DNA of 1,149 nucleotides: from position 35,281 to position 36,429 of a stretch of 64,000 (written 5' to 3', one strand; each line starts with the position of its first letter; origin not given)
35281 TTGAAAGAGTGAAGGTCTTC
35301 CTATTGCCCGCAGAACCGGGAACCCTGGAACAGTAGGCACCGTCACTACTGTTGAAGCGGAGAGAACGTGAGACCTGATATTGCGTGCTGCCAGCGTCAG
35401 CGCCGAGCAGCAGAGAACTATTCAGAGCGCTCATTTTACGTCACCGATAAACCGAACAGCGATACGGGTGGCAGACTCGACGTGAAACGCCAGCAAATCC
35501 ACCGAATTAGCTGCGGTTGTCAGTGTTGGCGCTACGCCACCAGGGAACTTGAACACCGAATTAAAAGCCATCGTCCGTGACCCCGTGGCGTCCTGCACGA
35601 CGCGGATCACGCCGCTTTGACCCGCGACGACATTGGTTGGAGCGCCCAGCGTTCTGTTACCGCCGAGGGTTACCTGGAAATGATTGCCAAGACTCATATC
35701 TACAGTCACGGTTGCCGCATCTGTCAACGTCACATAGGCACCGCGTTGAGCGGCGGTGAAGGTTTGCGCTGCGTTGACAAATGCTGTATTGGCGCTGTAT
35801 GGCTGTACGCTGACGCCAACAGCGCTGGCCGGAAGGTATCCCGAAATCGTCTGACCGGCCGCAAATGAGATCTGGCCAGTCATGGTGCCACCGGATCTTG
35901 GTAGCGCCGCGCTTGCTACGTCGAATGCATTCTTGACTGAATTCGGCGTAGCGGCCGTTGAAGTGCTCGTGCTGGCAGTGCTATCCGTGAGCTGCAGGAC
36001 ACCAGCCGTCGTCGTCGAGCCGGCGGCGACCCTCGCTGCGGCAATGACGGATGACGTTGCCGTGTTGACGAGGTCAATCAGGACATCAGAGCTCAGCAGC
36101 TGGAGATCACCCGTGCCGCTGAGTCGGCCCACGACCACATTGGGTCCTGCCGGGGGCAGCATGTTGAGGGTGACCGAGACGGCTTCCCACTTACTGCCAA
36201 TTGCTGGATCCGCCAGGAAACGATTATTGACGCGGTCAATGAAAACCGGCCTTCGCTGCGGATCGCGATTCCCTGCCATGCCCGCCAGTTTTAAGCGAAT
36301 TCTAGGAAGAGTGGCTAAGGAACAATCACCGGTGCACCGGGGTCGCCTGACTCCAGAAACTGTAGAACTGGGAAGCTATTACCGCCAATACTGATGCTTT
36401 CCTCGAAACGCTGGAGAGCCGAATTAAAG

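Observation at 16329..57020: Unusually high density of selfish genetic elements in one phage genome segment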

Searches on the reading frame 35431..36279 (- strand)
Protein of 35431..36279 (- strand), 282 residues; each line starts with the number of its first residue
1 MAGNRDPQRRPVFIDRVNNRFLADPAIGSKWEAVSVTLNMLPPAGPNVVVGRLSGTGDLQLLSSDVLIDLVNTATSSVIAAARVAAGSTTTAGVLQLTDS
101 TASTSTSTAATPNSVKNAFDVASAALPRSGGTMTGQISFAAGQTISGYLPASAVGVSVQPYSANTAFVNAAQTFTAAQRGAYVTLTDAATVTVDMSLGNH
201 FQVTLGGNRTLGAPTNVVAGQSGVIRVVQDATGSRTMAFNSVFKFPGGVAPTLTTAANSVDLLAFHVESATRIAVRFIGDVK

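Call 21: search_protein_families(library=pfam, proteins=[window:35431-36279:-], max_evalue=0.001)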
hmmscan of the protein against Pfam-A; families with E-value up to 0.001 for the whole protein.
window:35431-36279:- (282 aa): 1 family
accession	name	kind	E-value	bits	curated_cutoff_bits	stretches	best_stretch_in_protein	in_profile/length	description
PF03406.18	Phage_fiber_2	-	5.9e-09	35.8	22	1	88-127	1-40/42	Phage tail fibre repeat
